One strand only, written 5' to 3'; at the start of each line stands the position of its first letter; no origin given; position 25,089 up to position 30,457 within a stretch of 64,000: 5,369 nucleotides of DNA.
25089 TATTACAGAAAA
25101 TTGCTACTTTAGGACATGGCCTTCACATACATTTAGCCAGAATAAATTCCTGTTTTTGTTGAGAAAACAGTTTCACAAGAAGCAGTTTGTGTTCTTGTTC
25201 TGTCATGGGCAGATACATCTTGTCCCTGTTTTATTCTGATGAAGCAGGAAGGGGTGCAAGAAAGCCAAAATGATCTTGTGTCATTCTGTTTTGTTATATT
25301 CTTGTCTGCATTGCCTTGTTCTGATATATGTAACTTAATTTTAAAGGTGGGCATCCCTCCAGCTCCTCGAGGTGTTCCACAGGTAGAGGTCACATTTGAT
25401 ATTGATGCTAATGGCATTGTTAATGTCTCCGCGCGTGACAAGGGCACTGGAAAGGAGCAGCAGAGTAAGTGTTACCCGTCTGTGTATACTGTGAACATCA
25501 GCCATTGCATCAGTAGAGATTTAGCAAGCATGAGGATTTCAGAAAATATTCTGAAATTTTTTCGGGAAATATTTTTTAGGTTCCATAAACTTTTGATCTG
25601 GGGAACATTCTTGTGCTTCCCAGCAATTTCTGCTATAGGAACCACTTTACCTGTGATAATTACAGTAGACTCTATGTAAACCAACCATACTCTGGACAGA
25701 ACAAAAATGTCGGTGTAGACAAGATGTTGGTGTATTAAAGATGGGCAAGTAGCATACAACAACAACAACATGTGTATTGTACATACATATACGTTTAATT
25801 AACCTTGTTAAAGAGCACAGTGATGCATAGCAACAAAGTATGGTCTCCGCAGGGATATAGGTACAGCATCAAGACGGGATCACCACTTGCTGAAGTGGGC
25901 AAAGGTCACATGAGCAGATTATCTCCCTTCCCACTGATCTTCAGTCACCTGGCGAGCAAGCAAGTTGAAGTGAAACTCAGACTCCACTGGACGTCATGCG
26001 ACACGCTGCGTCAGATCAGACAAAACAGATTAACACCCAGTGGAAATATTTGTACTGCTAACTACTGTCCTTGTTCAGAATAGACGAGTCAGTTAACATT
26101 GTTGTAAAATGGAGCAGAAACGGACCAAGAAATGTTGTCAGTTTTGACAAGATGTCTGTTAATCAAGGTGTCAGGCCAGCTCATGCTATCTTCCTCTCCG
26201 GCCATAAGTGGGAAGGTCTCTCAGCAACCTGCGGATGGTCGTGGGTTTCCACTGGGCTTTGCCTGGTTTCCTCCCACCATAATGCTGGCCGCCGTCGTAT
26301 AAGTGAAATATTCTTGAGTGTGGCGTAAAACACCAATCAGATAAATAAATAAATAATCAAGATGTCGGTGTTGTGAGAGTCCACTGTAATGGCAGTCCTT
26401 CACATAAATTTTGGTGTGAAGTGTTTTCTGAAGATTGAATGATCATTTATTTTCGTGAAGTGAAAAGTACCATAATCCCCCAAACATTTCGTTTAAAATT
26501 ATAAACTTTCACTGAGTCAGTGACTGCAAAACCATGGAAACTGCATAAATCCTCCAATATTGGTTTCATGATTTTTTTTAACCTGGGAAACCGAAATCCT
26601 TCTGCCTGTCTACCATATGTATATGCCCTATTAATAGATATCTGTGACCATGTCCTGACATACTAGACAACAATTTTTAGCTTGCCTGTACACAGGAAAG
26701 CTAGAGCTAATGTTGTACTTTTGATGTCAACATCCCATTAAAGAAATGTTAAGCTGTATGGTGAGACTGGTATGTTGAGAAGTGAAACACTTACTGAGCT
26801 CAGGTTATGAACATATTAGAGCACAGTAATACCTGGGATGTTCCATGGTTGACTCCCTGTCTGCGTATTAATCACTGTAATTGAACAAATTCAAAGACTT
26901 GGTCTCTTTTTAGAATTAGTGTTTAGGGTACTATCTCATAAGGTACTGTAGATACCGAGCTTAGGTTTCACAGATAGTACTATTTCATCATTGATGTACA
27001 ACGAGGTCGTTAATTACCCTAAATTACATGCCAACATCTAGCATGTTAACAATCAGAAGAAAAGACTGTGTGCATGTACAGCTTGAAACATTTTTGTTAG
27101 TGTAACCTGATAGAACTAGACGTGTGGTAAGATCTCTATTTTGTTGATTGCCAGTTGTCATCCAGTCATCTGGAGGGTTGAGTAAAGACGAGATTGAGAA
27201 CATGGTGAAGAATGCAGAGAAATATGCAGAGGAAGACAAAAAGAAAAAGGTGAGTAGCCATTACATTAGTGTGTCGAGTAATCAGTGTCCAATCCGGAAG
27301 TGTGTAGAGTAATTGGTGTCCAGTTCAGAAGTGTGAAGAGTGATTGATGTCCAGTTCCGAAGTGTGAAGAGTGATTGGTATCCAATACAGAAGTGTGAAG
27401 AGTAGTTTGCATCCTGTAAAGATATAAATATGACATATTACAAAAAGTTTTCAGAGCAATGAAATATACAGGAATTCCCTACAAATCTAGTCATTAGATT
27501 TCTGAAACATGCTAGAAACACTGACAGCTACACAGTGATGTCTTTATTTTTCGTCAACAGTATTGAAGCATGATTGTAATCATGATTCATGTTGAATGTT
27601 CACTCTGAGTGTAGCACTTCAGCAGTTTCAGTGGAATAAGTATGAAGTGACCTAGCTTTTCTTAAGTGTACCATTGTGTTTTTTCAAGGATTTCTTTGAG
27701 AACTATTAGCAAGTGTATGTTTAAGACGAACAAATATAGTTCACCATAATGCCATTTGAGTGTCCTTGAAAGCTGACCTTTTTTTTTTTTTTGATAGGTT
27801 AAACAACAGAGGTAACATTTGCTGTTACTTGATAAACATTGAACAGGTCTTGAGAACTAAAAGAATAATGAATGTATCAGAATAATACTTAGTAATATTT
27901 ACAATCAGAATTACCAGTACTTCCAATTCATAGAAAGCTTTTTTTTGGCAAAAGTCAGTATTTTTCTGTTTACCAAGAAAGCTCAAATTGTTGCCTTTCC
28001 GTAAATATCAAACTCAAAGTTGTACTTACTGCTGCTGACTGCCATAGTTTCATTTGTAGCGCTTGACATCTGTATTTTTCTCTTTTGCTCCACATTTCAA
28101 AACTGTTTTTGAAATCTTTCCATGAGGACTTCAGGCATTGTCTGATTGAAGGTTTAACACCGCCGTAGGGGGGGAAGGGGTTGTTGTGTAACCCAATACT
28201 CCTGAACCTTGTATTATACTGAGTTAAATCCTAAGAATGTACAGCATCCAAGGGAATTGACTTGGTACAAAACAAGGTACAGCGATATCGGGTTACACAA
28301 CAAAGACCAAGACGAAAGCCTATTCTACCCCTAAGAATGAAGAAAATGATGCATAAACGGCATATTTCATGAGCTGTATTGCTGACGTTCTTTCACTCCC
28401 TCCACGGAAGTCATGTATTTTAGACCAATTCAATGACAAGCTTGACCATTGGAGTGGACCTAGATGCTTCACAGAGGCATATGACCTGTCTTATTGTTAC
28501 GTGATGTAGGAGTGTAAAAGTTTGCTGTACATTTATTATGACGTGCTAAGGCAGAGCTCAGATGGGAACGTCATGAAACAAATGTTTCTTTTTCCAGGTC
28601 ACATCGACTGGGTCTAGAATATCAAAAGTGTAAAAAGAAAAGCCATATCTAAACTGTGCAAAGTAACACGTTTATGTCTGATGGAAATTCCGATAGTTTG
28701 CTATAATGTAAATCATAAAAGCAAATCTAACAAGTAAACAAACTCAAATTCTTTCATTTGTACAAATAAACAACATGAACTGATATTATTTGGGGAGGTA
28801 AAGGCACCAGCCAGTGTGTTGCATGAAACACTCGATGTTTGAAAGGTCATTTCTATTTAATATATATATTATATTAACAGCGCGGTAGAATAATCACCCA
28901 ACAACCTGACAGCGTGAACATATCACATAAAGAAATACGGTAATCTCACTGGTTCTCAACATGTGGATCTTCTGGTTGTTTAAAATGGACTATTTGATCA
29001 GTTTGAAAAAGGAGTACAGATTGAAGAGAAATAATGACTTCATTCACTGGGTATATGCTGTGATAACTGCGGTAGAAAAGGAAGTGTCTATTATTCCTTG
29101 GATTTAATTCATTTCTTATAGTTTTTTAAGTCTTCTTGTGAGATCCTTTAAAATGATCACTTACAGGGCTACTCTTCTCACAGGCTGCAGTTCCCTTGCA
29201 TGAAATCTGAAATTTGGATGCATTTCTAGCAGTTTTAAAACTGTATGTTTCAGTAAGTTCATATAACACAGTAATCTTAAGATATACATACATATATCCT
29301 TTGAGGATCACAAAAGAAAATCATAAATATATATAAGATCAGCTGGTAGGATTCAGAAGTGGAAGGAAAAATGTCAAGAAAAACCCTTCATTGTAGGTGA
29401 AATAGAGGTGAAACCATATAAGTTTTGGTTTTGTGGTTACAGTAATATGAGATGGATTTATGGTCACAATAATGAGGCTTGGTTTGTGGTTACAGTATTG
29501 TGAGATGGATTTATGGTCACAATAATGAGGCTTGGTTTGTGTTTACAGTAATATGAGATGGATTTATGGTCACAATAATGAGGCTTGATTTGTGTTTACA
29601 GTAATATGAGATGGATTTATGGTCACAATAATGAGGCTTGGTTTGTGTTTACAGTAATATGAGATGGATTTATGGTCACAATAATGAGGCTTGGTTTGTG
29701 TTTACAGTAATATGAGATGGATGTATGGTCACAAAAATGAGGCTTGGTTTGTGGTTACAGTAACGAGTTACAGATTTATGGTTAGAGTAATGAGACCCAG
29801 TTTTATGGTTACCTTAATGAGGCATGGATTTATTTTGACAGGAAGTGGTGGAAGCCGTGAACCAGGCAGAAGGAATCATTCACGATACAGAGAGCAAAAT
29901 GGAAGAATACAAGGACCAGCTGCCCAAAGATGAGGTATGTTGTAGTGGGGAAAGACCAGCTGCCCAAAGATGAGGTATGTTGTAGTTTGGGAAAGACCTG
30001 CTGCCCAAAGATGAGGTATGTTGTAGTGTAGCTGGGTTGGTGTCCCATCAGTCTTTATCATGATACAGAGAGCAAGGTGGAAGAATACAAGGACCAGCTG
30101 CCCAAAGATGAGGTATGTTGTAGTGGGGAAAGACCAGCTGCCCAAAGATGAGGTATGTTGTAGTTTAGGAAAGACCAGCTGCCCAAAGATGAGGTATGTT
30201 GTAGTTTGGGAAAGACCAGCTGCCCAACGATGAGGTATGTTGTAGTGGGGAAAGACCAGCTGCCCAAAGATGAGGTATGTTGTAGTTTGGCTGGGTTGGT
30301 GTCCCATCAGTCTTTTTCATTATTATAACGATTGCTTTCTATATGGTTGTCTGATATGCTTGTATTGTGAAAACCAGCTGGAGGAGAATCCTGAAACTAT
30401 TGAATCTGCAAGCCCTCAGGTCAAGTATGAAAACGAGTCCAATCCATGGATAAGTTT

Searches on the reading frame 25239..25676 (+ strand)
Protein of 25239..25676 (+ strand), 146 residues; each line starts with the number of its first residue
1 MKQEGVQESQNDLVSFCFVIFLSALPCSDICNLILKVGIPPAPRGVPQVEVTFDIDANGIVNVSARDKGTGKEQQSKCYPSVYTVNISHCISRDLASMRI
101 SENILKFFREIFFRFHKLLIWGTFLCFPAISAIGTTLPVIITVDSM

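Call 52: search_protein_families(library=pfam, proteins=[window:25239-25676:+], max_evalue=0.01)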
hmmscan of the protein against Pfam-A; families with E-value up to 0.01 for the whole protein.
window:25239-25676:+ (146 aa): 1 family
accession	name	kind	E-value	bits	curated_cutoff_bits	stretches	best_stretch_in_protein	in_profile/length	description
PF00012.26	HSP70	-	5.9e-14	51.6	20.6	1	37-77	455-495/599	Hsp70 protein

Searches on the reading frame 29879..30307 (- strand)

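Call 52: search_protein_families(library=pfam, proteins=[window:29879-30307:-], max_evalue=0.01)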
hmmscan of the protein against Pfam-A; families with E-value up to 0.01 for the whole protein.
window:29879-30307:- (143 aa): 1 family
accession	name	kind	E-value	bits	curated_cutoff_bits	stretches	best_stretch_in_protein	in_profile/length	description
PF12533.13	Neuro_bHLH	-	0.00071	21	25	0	101-117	13-29/120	Neuronal helix-loop-helix transcription factor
